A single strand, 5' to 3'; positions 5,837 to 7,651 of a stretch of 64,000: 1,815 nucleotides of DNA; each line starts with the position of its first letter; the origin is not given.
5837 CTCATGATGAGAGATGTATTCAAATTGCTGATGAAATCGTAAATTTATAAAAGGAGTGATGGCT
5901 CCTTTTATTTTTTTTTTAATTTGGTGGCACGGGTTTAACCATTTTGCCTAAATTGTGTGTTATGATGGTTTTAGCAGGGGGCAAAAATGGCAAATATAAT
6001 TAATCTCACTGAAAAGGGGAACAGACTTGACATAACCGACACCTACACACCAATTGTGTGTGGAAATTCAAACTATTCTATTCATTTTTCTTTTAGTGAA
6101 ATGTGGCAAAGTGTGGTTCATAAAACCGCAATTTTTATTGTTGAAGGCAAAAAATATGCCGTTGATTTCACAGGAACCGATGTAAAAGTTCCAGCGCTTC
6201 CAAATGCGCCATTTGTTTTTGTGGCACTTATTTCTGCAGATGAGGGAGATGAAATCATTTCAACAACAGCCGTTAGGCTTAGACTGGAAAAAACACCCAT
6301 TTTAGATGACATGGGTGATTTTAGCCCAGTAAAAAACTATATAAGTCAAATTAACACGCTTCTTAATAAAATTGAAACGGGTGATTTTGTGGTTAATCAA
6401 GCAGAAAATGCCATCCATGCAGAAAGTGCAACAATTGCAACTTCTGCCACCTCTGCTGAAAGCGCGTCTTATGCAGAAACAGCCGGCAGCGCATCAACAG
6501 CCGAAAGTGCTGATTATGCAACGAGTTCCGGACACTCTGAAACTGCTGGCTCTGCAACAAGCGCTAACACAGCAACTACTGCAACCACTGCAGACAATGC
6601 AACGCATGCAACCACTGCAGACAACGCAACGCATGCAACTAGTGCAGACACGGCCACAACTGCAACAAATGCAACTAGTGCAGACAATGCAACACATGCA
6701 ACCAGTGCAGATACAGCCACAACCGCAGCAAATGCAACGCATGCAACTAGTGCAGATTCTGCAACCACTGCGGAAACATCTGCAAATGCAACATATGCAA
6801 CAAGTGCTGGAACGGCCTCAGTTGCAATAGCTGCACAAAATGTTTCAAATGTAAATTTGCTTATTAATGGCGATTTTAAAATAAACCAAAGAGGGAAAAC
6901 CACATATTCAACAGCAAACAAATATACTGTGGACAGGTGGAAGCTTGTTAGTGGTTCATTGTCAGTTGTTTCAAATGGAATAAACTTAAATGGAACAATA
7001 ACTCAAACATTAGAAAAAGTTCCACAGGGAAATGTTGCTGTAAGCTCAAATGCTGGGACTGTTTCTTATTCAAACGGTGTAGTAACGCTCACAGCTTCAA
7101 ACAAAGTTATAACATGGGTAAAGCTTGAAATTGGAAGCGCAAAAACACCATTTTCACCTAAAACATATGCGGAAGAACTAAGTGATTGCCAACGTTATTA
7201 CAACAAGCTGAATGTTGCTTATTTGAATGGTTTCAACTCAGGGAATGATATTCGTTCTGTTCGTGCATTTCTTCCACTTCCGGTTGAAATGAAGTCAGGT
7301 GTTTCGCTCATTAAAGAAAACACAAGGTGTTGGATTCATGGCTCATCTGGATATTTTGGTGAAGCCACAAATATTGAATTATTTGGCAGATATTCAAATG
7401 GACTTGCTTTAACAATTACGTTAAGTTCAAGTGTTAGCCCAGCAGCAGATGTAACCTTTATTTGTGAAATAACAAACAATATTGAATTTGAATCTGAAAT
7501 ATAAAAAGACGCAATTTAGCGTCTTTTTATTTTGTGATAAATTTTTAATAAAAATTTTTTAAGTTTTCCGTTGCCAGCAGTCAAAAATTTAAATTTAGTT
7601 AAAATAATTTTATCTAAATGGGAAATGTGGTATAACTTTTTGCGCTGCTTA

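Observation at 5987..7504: Orphan phage tail-fibre-like gene with its own promoter and terminator, at the edge of the cell-envelope glycan locus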

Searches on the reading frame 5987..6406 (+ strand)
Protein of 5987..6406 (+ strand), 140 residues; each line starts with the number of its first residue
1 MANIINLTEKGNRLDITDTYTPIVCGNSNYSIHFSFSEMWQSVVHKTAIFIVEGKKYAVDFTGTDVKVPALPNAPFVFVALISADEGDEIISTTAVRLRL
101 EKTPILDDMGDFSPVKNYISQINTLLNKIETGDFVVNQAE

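Call 28: find_related_loci(query=window:5987-6406:+, collection=viral_contigs, flank=10000)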
Query window:5987-6406:+ (140 aa) in viral_contigs; peptide patterns used: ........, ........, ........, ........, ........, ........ (x = any residue, [..] = any of these).
20 stretches matched a pattern, but none encodes a relative of the query by tblastn (E <= 1e-3).

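Call 37: find_related_loci(query=A2, collection=viral_contigs, flank=10000)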
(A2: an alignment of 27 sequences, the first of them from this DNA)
Query A2 (135 aa) in viral_contigs; peptide patterns used: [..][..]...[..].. (x = any residue, [..] = any of these).
10 stretches matched a pattern, but none encodes a relative of the query by tblastn (E <= 1e-3).

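Call 41: find_related_loci(query=A2, collection=genome_contigs, flank=10000)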
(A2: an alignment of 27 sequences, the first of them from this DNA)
Query A2 (135 aa) in genome_contigs; peptide patterns used: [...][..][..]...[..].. (x = any residue, [..] = any of these).
15 stretches matched a pattern; 11 encode a relative of the query (tblastn E <= 1e-3); 10 distinct loci.
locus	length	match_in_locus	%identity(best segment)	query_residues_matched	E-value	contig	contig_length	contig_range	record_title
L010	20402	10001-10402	57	1-134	7e-54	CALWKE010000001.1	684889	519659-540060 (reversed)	MAG: uncultured Clostridia bacterium isolate BRZ_C__bin58 genome assembly, contig: BRZ_C__NODE_3_length_684889_cov_30.05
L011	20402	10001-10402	53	1-135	4e-48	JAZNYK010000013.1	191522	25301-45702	MAG: Clostridia bacterium isolate T1900044776_TS20190242.MAGScoT_cleanbin_000024 SGB_2482_k141_841442, whole genome shot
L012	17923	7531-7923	50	3-133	1e-43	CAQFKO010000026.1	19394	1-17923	MAG TPA_asm: uncultured Eubacteriales bacterium isolate MGBC150436 genome assembly, contig: MGBC150436.26, whole genome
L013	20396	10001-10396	45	1-132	2e-37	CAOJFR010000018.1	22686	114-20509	MAG TPA_asm: uncultured Clostridia bacterium isolate SRR15604520_bin.43_metawrap_v1.3_MAG genome assembly, contig: NODE.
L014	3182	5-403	43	1-133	2e-36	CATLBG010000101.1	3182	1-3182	MAG TPA_asm: uncultured Clostridia bacterium isolate MGG02817_1680015498 genome assembly, contig: ERR2136559_2582, whole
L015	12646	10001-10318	51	1-107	1e-34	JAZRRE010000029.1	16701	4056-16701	MAG: Clostridia bacterium isolate T1900045356_YK20190046.MAGScoT_cleanbin_000018 SGB_6793_k141_199580, whole genome shot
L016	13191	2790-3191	43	1-134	8e-32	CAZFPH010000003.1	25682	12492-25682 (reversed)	MAG TPA_asm: uncultured Lachnospiraceae bacterium isolate SRP315200_co1_290 genome assembly, contig: NODE_3071_length_25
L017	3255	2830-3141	43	3-107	2e-28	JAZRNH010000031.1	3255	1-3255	MAG: Clostridia bacterium isolate T1900045411_YK20190101.MAGScoT_cleanbin_000012 SGB_7011_k141_2296834, whole genome sho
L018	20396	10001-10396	38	1-133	6e-25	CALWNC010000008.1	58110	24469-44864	MAG: uncultured Clostridia bacterium isolate BRZ_CS__bin43 genome assembly, contig: BRZ_CS__NODE_911_length_58110_cov_14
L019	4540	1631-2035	30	1-134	1e-20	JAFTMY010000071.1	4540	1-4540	MAG: Clostridia bacterium isolate RGIG3965 Roe_deer_Cecum-4__c207701, whole genome shotgun sequence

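Call 44: search_dna_similar(query=window:5987-6391:+, collection=phages, mode=protein, max_evalue=10, max_rows=15)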
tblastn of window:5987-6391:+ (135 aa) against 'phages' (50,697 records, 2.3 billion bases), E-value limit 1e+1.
Records with a match: 3; places in all: 3; records where one place covers at least 80% of the query: 0.
Best place of each record, by identity: <60% 3.
By first word of the organism name: Vibrio 1; Gordonia 1; Erwinia 1.
By host as written in the record: Vibrio harveyi 1; Gordonia terrae 3612 1; Erwinia amylovora 1.
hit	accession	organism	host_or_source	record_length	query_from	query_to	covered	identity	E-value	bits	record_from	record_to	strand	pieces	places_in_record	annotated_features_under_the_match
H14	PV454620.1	Vibrio phage V6Aob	Vibrio harveyi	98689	62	134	54%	30.1%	6e+0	32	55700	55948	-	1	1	V6000086: hypothetical protein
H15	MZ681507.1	Gordonia phage Puppers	Gordonia terrae 3612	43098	63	123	45%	28.4%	8e+0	32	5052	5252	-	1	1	5: major capsid protein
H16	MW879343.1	Erwinia phage pEa_SNUABM_44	Erwinia amylovora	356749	87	132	34%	37.0%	3e+0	33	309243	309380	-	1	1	hypothetical protein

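Call 58: search_protein_representatives(alignment_id=A2)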
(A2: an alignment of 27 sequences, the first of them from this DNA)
Query: 27 sequences, 135 profile positions. Proteins with E-value up to 0.001 (for the whole library): 3004; up to 1e-10: 1386; up to 1e-30: 76. The best 150 are listed.
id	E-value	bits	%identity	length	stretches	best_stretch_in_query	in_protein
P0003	1.6e-53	196.5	-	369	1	1-135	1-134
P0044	2.7e-53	195.7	-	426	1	1-135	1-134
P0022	7.0e-52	191.1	-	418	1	1-134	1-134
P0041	4.7e-50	185.2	-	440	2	1-135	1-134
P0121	8.0e-50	184.5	-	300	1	1-134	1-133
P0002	1.4e-49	183.6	-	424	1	1-134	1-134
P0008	2.1e-49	183.1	-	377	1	1-135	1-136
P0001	1.0e-48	180.9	-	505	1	1-134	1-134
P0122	4.1e-48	178.9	-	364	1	1-134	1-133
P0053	8.0e-48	178.0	-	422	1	1-134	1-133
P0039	1.4e-47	177.2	-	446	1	1-135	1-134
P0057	2.9e-47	176.2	-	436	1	1-134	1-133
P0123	3.4e-47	176.0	-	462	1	1-135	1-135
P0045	3.6e-47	175.9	-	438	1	1-134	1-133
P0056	3.7e-47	175.8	-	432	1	1-134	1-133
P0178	1.6e-19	86.4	-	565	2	5-131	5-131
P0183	2.6e-18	82.4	-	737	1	5-133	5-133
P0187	6.3e-18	81.2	-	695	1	5-128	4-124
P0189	6.9e-18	81.1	-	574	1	6-128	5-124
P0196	1.2e-17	80.3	-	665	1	1-121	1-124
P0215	5.8e-17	78.1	-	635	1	9-128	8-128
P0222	9.2e-17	77.4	-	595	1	9-132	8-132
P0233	1.3e-16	76.9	-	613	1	5-128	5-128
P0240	1.5e-16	76.7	-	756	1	5-129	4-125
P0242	1.8e-16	76.5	-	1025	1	10-133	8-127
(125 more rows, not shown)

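Call 59: search_protein_families(library=phrogs, proteins=[P0183, P0187, P0242, P0240, P0196, P0178, P0215, P0233, P0189, P0222], max_evalue=0.001)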
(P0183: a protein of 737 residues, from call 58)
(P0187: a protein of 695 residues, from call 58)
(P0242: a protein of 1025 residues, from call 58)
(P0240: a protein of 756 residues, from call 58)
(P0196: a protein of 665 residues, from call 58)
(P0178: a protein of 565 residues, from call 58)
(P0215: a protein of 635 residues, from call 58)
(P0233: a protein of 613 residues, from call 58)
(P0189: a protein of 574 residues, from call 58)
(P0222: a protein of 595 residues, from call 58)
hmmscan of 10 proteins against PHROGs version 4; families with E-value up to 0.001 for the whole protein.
P0183 (737 aa): 9 families
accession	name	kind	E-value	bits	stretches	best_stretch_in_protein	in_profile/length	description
phrog_5240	-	tail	1.2e-29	104.5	1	506-735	423-666/670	tail fiber protein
phrog_11541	-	unknown function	1.9e-28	100.3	1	469-735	545-824/832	-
phrog_17472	-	tail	1.6e-09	37.5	1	114-171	219-276/872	tail protein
phrog_8460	-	tail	6.6e-08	32.2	1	537-735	293-499/780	tail fiber protein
phrog_17240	-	unknown function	2.7e-07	30.1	1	539-734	513-708/821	-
phrog_14987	-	unknown function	3.9e-07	30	1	599-729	501-617/625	-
phrog_15641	-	tail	4.1e-06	26.3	1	614-726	237-342/679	tail fiber protein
phrog_23008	-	tail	1.7e-05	24.3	1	138-223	400-481/812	tail fiber protein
phrog_25979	-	unknown function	2.2e-05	24.4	1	30-137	28-140/521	-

P0187 (695 aa): 2 families
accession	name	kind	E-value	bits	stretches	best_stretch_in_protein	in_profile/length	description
phrog_11541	-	unknown function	1e-09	38.3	1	239-349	471-586/832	-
phrog_9884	-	unknown function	3.4e-05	23.5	0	464-518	309-365/699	-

P0242 (1025 aa): 6 families
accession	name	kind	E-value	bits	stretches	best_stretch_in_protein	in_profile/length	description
phrog_9391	-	unknown function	1.3e-23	84.3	1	627-1017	258-643/649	-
phrog_27151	-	unknown function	6.5e-18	64.5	1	648-1017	1019-1379/1469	-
phrog_28731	-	unknown function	1e-12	48.3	1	658-1017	433-784/790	-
phrog_1665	-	unknown function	3.8e-12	46.2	1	448-532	350-430/585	-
phrog_3971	-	unknown function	2.3e-11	44.3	1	445-530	84-178/331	-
phrog_8524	-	unknown function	7.8e-08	32.8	0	544-618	52-125/273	-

P0240 (756 aa): 0 families

P0196 (665 aa): 0 families

P0178 (565 aa): 1 family
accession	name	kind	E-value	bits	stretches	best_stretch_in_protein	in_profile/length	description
phrog_25979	-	unknown function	2.1e-05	24.4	1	30-131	28-134/521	-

P0215 (635 aa): 3 families
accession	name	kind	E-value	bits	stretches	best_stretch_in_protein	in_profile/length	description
phrog_19602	-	tail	1.1e-05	25.4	0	254-297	207-250/504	tail fiber protein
phrog_23595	-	tail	4.6e-05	23.5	1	323-486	94-249/440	minor tail protein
phrog_31460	-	tail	0.00055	20.5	0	186-230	154-198/288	tail protein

P0233 (613 aa): 1 family
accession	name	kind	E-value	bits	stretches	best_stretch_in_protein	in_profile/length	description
phrog_13892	-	tail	2.4e-06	27.8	1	434-499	383-448/676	minor tail protein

P0189 (574 aa): 0 families

P0222 (595 aa): 0 families

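Call 60: search_dna_similar(query=P0183, collection=phages, mode=protein, max_evalue=0.001, max_rows=15)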
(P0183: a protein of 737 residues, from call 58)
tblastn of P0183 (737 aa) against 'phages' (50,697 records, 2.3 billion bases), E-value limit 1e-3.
Records with a match: 7; places in all: 7; records where one place covers at least 80% of the query: 0.
Best place of each record, by identity: <60% 7.
By first word of the organism name: Listeria 4; Bacteriophage 2; Vibrio 1.
By host as written in the record: Listeria monocytogenes 4; - 2; Vibrio harveyi 1.
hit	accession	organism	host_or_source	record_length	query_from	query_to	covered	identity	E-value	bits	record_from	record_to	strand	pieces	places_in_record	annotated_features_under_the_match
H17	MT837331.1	Bacteriophage sp.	human fecal samples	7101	531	736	28%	25.0%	6e-6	56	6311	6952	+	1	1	record has no annotation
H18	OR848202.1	Listeria phage LM 4-14-1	Listeria monocytogenes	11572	538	736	27%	24.4%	5e-5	53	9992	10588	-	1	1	record has no annotation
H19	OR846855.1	Listeria phage LM 4-11-1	Listeria monocytogenes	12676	538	736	27%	24.4%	5e-5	53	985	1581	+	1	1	record has no annotation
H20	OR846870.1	Listeria phage LM 4-11-1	Listeria monocytogenes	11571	538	734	27%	24.6%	2e-5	54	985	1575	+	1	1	record has no annotation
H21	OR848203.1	Listeria phage LM 4-14-1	Listeria monocytogenes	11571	538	734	27%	24.6%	2e-5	54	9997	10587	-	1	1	record has no annotation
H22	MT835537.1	Bacteriophage sp.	human fecal samples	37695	5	127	17%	29.0%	2e-7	61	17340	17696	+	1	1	record has no annotation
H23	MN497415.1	Vibrio phage vB_VhaM_VH-8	Vibrio harveyi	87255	606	718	15%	28.5%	2e-4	51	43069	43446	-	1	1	none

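Call 61: get_annotated_region(hit=H22, flank=9000)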
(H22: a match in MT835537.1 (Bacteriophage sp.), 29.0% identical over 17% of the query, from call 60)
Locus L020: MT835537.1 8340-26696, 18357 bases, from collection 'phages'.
description: UNVERIFIED: Bacteriophage sp. clone scaffold_122 genomic sequence.
organism: Bacteriophage sp. (NCBI taxid 38018)
taxonomy: Viruses
host: -; source: human fecal samples; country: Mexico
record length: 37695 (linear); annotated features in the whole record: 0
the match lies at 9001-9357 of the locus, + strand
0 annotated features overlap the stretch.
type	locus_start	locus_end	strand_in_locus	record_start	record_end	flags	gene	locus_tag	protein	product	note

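Call 63: search_protein_families(library=phrogs, proteins=[L020:2233-5220:+, L020:5606-7252:+, L020:7249-8979:+, L020:8992-10155:+, L020:10170-10688:+, L020:10703-12511:+, L020:12511-13122:+, L020:13645-14328:+], max_evalue=0.001)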
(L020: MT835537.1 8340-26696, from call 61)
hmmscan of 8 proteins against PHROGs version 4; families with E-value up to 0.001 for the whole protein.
L020:2233-5220:+ (995 aa): 16 families
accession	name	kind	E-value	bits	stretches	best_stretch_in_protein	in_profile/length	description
phrog_1535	-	tail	5.6e-75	254.3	2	34-807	73-777/1152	tail length tape measure protein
phrog_28918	-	unknown function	1.7e-49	169.5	2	279-520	70-334/1445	-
phrog_58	-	tail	1.8e-28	100.5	1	14-953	178-1008/1544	tail length tape measure protein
phrog_167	-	tail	1.2e-19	70.6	1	19-903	211-1028/1555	tail length tape measure protein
phrog_971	-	lysis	3.1e-16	60.2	1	280-951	260-828/1338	endolysin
phrog_31409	-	tail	8.3e-14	52.4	1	177-491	6-338/365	tail length tape measure protein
phrog_4200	-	tail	7.2e-10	39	1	577-950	184-509/732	tail length tape measure protein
phrog_6090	-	tail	4.4e-09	35.5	1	551-786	918-1038/1853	tail length tape measure protein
phrog_3981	-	tail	2.4e-08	34.5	1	542-963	254-534/584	tail length tape measure protein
phrog_1272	-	tail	2e-07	30.1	1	564-866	571-879/1606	tail length tape measure protein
phrog_28083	-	unknown function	3.1e-07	30.3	1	221-436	206-419/830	-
phrog_7025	-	tail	7.7e-07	27.4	1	291-456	905-1059/2880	tail length tape measure protein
phrog_4070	-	tail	9.9e-07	28.2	1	679-903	197-417/989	tail length tape measure protein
phrog_305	-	tail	3.1e-06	27.1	0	160-458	284-536/1001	tail length tape measure protein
phrog_4197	-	tail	0.00014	20.7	1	390-972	716-1135/1783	tail length tape measure protein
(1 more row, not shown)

L020:5606-7252:+ (548 aa): 9 families
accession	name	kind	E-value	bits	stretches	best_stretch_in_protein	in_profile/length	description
phrog_6616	-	tail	5.2e-36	125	1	1-469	1-474/991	tail protein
phrog_32308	-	unknown function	1.2e-17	64.2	1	1-334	1-334/709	-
phrog_5555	-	tail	1.7e-16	60.7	1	354-467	357-462/788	tail protein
phrog_22212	-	unknown function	5.4e-14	51.5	1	97-342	72-336/1655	-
phrog_9680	-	moron, auxiliary metabolic gene and host takeover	3.4e-13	50.3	1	118-371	87-350/471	host range and adsorption protein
phrog_1067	-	head and packaging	3.4e-12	46.7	1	359-503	377-501/991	minor head protein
phrog_16267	-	unknown function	1.7e-07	29.6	1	116-235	88-204/2299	-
phrog_9886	-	unknown function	8.4e-07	28.1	1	351-463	365-477/940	-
phrog_13879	-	unknown function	5.3e-06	25.9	1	278-345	477-543/571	-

L020:7249-8979:+ (576 aa): 7 families
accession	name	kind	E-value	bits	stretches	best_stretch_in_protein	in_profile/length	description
phrog_372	-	tail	3.6e-70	238.6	1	2-462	1-490/743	tail protein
phrog_18627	-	tail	4.5e-27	96.2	1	6-290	4-296/317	tail protein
phrog_24267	-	unknown function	3.6e-24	86.8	1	450-576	136-266/266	-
phrog_6465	-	tail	2.5e-16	61.1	1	452-576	113-281/281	tail protein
phrog_5717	-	tail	9.8e-16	58.2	1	449-576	994-1150/1150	tail protein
phrog_8469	-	tail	3.5e-08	34.1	1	483-542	160-221/303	tail fiber protein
phrog_9116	-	tail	6.9e-08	32.7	1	496-569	131-205/455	tail protein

L020:8992-10155:+ (387 aa): 0 families

L020:10170-10688:+ (172 aa): 2 families
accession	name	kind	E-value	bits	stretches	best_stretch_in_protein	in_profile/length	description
phrog_30034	-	unknown function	2.3e-36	126.9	1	11-170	94-259/263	-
phrog_27545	-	unknown function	1.9e-30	107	1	45-169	9-142/146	-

L020:10703-12511:+ (602 aa): 21 families
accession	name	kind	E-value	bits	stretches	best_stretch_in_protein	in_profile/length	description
phrog_14824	-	unknown function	1.2e-25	90.9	1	96-305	239-441/719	-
phrog_2234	-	tail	1.2e-23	84.7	1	65-211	171-319/757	tail spike protein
phrog_15455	-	tail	5.2e-16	59.3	1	53-300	117-384/652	tail fiber protein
phrog_7458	-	tail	2.5e-12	46.9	1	61-130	107-174/732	tail spike protein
phrog_14442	-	tail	1.2e-10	41.6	1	59-123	172-238/733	tail protein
phrog_13893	-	tail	6.2e-09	35.7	1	71-134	189-250/648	tail protein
phrog_8280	-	tail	1.3e-08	35.9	1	58-302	128-359/632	tail spike protein with colonic acid degradation activity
phrog_12123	-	tail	1.3e-08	34.7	1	73-126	78-131/799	tail spike protein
phrog_34663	-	unknown function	2.7e-08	33.8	1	159-300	267-411/698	-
phrog_18522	-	tail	5.8e-08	32.5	1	73-125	167-217/612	tail protein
phrog_20911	-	tail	2e-07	31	1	75-132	160-216/654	tail spike protein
phrog_14558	-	tail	2e-07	30.7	1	71-126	96-151/740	tail spike protein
phrog_20231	-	tail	3.3e-07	30.2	1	73-127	167-219/691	tail protein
phrog_4250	-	tail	5.7e-07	29.3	1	68-128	208-272/786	EPS depolymerase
phrog_9707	-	tail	1.7e-06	27.9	1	74-131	177-233/667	tail protein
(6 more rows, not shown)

L020:12511-13122:+ (203 aa): 2 families
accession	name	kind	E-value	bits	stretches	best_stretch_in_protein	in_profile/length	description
phrog_38337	-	unknown function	3.2e-08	33.7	1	44-88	301-345/622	-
phrog_13589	-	unknown function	4.8e-08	32.4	1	31-92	769-827/1042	-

L020:13645-14328:+ (227 aa): 3 families
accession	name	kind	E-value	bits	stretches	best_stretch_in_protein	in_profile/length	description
phrog_435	-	lysis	5e-20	73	1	20-219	132-337/556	endolysin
phrog_2742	-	lysis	1.5e-08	35.4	1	54-197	63-211/318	endolysin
phrog_15001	-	lysis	7.4e-07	29.6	1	176-226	199-251/367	endolysin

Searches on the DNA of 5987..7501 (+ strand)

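Call 86: search_rna_families(sources=[L001, L003, L007, L008, L009, L011, L013], threshold=gathering)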
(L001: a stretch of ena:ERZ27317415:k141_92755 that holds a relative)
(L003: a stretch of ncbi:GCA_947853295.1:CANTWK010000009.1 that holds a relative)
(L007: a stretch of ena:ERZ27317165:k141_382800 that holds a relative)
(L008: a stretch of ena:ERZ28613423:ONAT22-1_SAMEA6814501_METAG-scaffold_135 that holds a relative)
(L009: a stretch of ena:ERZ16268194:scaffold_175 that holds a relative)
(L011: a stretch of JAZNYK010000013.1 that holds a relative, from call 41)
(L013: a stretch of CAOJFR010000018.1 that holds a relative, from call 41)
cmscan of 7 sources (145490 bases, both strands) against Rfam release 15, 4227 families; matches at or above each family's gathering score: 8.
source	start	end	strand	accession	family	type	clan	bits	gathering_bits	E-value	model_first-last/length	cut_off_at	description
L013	13295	13366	+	RF00005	tRNA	Gene; tRNA;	CL00001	63.9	29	3.4e-11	1-71/71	no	tRNA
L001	7883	7954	-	RF00005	tRNA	Gene; tRNA;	CL00001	63.8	29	3.6e-11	1-71/71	no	tRNA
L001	7975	8048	-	RF00005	tRNA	Gene; tRNA;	CL00001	63.8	29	3.7e-11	1-71/71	no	tRNA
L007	7841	7912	-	RF00005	tRNA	Gene; tRNA;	CL00001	63.8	29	3.6e-11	1-71/71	no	tRNA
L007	7930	8003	-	RF00005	tRNA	Gene; tRNA;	CL00001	63.8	29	3.7e-11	1-71/71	no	tRNA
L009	4767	4840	-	RF00005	tRNA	Gene; tRNA;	CL00001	62.5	29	8.3e-11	1-71/71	no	tRNA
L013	13151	13224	+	RF00005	tRNA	Gene; tRNA;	CL00001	62.4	29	8.8e-11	1-71/71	no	tRNA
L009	4687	4758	-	RF00005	tRNA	Gene; tRNA;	CL00001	62.3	29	9.5e-11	1-71/71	no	tRNA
